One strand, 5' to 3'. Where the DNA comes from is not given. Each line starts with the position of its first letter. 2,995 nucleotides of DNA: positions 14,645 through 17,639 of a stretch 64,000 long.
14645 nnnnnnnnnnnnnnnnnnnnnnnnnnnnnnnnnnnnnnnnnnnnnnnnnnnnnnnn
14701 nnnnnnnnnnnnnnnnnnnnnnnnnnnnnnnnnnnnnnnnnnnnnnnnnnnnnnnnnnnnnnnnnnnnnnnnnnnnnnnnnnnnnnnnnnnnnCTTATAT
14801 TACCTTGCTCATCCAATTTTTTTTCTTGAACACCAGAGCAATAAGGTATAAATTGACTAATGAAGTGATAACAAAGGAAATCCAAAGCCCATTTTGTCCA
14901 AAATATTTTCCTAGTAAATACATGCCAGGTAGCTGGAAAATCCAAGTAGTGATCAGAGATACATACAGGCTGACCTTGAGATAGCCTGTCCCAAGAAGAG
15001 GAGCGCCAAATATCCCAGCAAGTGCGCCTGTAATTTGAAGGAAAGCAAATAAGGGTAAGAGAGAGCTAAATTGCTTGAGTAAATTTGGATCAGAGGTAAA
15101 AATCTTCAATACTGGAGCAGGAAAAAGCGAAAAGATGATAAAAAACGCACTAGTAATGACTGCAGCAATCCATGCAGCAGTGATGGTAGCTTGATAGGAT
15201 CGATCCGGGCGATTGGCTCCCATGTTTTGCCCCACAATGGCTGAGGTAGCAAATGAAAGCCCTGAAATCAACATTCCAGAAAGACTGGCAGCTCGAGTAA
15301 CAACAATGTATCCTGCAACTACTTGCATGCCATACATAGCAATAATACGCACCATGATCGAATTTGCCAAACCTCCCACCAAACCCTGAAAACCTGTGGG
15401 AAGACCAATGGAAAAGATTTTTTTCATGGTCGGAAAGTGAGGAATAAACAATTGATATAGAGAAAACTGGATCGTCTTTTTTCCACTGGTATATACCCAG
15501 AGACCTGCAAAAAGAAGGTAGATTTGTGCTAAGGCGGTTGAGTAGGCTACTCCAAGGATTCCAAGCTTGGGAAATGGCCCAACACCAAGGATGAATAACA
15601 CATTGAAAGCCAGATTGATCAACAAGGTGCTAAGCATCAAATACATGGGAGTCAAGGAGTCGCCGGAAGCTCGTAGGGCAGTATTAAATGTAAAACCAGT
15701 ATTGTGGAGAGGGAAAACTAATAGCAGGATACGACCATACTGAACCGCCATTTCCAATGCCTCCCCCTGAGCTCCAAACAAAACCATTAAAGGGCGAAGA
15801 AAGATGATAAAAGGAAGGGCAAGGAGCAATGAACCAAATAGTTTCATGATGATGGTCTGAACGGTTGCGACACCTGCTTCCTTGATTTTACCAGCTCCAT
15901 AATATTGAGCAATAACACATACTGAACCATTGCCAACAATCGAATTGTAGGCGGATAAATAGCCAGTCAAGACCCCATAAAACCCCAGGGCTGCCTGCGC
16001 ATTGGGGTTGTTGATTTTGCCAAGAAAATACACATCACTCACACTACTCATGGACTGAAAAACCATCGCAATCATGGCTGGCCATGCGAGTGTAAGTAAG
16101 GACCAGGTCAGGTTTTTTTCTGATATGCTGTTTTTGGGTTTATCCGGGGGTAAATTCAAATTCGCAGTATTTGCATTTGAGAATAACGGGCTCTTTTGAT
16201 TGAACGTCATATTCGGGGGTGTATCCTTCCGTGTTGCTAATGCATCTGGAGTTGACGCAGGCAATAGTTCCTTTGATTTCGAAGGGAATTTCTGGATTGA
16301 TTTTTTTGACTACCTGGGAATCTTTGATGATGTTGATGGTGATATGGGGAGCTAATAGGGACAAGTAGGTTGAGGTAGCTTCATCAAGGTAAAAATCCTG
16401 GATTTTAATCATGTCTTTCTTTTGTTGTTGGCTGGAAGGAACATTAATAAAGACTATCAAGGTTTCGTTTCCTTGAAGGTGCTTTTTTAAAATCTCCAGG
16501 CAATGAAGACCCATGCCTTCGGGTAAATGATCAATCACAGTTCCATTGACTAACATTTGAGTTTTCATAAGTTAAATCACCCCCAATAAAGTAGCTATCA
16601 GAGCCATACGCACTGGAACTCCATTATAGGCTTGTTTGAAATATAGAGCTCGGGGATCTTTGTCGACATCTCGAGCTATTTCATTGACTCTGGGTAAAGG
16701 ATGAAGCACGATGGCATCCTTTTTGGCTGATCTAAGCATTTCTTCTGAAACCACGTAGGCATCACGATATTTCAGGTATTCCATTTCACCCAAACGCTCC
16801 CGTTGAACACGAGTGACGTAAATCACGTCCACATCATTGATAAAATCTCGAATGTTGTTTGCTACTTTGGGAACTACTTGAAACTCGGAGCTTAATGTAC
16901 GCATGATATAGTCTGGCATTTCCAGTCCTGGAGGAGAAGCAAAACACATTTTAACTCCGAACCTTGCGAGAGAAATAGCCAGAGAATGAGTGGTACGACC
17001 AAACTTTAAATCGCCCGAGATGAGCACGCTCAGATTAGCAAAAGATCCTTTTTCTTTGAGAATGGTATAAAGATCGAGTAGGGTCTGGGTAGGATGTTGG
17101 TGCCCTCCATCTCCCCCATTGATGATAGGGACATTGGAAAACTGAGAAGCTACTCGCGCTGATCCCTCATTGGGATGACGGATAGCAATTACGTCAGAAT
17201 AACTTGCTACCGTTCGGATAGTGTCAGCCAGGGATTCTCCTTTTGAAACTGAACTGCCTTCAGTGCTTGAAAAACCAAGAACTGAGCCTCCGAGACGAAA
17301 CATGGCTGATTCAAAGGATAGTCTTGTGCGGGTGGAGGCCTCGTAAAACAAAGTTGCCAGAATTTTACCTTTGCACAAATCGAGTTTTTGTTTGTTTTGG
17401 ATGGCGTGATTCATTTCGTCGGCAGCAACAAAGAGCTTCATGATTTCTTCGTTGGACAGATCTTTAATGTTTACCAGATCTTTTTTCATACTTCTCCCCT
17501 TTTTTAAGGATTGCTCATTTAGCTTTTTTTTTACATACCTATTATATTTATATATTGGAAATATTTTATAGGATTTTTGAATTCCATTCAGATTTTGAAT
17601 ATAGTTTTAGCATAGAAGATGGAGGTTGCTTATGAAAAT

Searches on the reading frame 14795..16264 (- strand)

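Call 64: search_protein_families(library=pfam, proteins=[window:14795-16264:-], max_evalue=0.00001)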
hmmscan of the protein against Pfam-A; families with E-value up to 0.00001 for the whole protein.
window:14795-16264:- (489 aa): 1 family
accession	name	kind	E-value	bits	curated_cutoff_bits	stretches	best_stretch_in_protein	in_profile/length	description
PF01554.23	MatE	-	1.1e-44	152.3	24.9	2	62-223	1-161/161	MatE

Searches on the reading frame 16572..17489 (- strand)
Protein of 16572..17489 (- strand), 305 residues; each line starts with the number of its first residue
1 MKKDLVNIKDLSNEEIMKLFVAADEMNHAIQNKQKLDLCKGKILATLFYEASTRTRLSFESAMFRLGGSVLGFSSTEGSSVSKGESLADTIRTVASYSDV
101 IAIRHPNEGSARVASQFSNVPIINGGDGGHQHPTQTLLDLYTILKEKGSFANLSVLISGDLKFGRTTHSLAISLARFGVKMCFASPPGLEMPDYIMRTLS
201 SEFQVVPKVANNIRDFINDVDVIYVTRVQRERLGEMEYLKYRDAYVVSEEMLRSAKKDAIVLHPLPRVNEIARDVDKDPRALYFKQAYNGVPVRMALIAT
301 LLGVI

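Call 64: search_protein_families(library=pfam, proteins=[window:16572-17489:-], max_evalue=0.00001)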
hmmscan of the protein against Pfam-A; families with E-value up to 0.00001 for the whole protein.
window:16572-17489:- (305 aa): 2 families
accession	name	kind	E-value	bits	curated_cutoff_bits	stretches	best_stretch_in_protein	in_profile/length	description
PF02729.26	OTCace_N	-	1.9e-49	168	29.9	1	3-144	1-147/148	Aspartate/ornithine carbamoyltransferase, carbamoyl-P binding domain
PF00185.30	OTCace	-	9.1e-31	107.5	29.4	1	152-300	2-156/157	Aspartate/ornithine carbamoyltransferase, Asp/Orn binding domain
